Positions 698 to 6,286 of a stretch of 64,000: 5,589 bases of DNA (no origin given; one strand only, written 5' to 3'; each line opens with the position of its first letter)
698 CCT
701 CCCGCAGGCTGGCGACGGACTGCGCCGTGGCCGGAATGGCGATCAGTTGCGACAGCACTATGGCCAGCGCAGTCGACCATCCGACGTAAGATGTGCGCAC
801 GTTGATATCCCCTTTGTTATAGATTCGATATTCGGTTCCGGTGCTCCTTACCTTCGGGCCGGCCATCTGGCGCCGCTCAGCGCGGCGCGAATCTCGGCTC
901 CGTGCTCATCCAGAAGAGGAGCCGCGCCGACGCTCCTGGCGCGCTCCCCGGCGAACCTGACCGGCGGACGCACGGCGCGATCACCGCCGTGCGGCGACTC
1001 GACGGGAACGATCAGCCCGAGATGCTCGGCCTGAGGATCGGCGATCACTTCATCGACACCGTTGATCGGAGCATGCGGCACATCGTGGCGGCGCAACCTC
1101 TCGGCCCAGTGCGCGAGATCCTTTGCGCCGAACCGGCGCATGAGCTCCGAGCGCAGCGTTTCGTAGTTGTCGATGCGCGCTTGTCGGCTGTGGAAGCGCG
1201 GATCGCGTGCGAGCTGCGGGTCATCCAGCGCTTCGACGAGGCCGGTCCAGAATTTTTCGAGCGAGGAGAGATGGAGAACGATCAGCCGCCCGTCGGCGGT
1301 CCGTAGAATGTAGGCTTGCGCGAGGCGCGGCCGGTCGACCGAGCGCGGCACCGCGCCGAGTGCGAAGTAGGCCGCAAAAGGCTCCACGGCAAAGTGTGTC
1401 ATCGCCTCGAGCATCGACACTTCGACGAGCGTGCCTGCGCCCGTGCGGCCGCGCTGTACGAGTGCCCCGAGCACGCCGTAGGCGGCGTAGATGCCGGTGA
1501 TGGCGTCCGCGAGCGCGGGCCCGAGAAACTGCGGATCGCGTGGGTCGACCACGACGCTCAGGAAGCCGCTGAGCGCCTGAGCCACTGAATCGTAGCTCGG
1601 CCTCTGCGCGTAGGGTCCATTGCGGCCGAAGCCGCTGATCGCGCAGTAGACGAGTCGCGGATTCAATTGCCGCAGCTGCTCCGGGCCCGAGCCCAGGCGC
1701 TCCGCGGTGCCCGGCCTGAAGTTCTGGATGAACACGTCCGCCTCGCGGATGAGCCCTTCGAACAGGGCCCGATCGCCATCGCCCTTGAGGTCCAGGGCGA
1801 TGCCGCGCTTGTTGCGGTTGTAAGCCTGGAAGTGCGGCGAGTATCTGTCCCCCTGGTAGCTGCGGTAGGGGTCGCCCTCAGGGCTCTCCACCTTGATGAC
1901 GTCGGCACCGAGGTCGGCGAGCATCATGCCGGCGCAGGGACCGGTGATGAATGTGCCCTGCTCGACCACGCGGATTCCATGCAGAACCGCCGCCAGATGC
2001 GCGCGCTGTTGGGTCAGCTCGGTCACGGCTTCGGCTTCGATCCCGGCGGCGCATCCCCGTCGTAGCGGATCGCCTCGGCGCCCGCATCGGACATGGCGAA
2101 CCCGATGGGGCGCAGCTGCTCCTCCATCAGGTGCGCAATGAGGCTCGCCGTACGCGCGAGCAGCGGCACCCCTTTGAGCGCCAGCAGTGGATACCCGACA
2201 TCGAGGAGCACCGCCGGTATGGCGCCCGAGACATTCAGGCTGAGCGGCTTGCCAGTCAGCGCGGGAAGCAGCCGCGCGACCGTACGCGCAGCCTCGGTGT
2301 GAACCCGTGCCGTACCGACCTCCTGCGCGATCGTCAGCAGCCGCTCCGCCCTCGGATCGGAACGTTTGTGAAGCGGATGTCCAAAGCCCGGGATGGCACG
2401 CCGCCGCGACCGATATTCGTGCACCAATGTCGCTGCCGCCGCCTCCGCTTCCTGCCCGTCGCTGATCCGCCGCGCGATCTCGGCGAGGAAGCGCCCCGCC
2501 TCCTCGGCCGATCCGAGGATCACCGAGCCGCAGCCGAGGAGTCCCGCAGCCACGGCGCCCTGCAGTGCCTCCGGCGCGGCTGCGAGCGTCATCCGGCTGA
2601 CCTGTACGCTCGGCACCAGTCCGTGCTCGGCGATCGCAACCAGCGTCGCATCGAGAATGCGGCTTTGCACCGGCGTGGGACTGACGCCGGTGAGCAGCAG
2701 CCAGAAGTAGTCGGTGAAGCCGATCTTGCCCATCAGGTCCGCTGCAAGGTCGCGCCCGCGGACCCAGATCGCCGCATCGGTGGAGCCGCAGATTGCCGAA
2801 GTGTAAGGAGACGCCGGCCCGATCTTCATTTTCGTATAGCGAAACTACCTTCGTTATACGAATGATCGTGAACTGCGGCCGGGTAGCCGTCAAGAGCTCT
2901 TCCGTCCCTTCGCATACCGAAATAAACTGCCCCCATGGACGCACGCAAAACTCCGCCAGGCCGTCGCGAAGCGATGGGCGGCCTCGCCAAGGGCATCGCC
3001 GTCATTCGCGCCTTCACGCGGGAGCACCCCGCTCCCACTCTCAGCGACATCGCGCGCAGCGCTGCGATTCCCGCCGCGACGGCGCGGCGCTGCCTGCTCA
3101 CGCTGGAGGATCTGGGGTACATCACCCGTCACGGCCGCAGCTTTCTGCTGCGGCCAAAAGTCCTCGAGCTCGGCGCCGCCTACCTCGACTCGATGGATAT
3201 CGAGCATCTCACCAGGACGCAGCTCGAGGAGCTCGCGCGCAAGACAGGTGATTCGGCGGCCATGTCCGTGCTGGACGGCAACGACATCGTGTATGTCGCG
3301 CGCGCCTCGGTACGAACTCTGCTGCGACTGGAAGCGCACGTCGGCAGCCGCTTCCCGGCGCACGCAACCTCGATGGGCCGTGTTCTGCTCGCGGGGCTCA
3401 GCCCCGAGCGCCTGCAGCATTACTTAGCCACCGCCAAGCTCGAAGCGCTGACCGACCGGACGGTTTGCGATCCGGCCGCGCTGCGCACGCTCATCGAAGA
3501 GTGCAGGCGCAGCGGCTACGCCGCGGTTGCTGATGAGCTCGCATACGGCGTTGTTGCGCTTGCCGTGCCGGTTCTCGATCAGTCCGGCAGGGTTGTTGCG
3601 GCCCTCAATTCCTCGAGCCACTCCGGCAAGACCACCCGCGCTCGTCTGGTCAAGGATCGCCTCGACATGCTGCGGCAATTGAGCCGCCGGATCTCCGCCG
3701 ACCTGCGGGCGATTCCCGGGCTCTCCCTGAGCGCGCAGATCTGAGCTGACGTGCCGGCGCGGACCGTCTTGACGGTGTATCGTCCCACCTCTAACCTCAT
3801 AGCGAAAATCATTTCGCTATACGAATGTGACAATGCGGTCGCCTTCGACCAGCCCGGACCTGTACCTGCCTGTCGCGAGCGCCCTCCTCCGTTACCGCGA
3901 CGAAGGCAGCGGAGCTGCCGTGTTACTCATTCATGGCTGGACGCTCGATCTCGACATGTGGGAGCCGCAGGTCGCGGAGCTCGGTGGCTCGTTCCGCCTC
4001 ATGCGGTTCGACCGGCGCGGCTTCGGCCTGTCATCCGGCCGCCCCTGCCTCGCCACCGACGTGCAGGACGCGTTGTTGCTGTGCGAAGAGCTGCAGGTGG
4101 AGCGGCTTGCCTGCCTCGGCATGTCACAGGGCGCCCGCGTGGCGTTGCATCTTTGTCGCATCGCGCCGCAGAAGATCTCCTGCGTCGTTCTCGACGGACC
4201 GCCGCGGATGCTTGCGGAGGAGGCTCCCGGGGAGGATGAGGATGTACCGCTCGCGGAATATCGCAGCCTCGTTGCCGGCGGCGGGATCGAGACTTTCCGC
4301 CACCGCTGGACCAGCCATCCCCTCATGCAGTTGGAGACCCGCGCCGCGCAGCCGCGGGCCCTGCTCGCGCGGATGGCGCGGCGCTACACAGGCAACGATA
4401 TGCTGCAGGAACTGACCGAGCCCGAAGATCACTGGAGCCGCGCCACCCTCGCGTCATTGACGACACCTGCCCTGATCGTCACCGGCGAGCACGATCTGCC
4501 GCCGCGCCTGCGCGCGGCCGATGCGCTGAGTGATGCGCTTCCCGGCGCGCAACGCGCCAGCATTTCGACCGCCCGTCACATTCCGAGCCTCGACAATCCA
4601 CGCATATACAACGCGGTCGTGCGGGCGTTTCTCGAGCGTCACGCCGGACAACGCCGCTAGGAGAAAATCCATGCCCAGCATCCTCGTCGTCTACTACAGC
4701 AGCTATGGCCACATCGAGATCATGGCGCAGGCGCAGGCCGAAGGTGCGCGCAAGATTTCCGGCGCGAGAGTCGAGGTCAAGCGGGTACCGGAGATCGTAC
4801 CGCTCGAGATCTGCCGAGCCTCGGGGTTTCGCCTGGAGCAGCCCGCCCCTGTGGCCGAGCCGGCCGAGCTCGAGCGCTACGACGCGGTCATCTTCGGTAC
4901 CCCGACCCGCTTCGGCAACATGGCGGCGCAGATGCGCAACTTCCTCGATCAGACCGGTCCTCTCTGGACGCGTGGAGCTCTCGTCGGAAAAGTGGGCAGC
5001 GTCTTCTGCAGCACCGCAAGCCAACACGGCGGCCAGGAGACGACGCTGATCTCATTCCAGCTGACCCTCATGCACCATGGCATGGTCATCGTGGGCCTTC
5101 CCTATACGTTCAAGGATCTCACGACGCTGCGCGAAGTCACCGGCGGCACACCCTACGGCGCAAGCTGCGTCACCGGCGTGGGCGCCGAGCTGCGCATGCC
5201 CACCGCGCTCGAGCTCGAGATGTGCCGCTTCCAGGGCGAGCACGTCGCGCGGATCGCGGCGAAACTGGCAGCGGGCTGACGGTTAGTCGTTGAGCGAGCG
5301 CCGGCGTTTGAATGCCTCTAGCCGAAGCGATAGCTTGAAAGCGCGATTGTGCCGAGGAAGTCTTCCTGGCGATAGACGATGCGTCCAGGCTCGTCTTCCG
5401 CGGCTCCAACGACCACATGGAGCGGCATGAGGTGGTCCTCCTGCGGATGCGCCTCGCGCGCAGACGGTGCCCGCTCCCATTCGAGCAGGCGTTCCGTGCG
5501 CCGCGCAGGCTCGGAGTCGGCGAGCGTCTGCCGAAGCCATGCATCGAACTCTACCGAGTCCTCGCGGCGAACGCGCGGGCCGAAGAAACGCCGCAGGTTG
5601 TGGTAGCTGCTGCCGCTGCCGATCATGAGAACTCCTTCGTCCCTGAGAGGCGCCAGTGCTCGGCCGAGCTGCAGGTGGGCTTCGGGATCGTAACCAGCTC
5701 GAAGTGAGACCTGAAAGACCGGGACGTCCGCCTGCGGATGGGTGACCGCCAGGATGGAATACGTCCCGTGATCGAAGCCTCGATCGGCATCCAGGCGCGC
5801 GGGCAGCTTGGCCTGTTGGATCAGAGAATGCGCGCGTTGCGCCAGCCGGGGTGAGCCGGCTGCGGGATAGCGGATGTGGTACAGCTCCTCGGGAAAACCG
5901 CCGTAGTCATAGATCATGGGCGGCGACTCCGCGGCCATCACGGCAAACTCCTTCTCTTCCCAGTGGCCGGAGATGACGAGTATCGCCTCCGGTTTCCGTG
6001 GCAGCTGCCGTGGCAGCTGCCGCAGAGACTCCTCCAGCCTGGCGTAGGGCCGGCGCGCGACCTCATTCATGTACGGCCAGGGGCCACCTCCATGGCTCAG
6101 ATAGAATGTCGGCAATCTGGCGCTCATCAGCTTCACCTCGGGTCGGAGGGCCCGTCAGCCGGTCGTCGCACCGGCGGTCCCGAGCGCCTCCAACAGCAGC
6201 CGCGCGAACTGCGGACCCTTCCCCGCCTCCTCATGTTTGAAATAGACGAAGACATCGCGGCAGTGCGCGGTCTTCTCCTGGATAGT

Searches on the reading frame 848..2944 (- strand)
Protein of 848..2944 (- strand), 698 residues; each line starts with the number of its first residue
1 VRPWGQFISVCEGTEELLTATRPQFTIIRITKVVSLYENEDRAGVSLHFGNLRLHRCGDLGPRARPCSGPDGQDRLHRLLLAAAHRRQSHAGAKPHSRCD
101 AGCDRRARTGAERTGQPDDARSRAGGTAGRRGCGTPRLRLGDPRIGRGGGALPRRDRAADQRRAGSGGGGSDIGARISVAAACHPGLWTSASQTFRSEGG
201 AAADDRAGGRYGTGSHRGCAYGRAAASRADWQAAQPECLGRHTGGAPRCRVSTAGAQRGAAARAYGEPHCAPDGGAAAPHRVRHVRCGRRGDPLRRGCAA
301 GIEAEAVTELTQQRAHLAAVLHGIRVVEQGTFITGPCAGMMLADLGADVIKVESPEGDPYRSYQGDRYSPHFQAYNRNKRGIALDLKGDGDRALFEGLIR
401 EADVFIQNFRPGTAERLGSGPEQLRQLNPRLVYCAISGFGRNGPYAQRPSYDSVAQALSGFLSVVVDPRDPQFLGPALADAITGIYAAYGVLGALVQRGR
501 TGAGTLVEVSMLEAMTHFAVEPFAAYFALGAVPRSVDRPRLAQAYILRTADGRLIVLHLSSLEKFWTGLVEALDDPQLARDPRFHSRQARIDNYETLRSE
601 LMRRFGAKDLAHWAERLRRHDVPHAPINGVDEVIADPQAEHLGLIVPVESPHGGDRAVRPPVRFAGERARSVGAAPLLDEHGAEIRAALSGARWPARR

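Call 79: search_protein_families(library=pfam, proteins=[window:848-2944:-], max_evalue=0.00001)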
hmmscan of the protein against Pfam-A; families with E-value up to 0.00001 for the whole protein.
window:848-2944:- (698 aa): 1 family
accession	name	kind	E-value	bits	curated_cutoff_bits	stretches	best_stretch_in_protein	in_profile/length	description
PF02515.22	CoA_transf_3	-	6.4e-110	368.1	23.3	1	321-681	1-365/366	CoA-transferase family III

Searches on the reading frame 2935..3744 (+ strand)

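Call 79: search_protein_families(library=pfam, proteins=[window:2935-3744:+], max_evalue=0.00001)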
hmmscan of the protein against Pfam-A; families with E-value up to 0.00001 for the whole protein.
window:2935-3744:+ (269 aa): 2 families
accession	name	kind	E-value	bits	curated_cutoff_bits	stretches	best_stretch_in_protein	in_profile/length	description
PF01614.24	IclR_C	-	5.4e-44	150.3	24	1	82-254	2-173/174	Bacterial transcriptional regulator IclR C-terminal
PF09339.16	HTH_IclR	-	2.2e-13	50.2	22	1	17-66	2-51/52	IclR helix-turn-helix domain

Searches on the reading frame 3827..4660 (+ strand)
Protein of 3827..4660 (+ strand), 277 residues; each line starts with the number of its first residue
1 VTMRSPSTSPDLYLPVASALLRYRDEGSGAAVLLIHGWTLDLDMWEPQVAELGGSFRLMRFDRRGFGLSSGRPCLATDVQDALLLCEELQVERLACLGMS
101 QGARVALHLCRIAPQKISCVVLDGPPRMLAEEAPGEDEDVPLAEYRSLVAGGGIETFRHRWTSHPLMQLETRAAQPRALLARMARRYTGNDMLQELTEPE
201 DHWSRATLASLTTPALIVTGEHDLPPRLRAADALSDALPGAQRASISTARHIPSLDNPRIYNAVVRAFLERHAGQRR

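Call 79: search_protein_families(library=pfam, proteins=[window:3827-4660:+], max_evalue=0.00001)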
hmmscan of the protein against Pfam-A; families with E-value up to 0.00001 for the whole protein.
window:3827-4660:+ (277 aa): 3 families
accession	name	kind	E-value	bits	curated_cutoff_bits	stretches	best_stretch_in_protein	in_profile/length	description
PF00561.26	Abhydrolase_1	-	3.7e-21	76.3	25.8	1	31-258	2-245/245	alpha/beta hydrolase fold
PF12697.13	Abhydrolase_6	-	2.1e-12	48.6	26.3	1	32-260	1-213/217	Alpha/beta hydrolase family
PF12146.15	Hydrolase_4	-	2.7e-08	33.9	27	1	30-243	5-224/239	Serine aminopeptidase, S33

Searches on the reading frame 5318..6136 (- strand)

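Call 79: search_protein_families(library=pfam, proteins=[window:5318-6136:-], max_evalue=0.00001)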
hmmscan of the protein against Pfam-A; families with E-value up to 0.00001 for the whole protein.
window:5318-6136:- (272 aa): 1 family
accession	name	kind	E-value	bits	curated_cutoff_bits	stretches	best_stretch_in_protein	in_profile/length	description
PF02900.23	LigB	-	2.7e-27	96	26.3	1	25-256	21-254/269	Catalytic LigB subunit of aromatic ring-opening dioxygenase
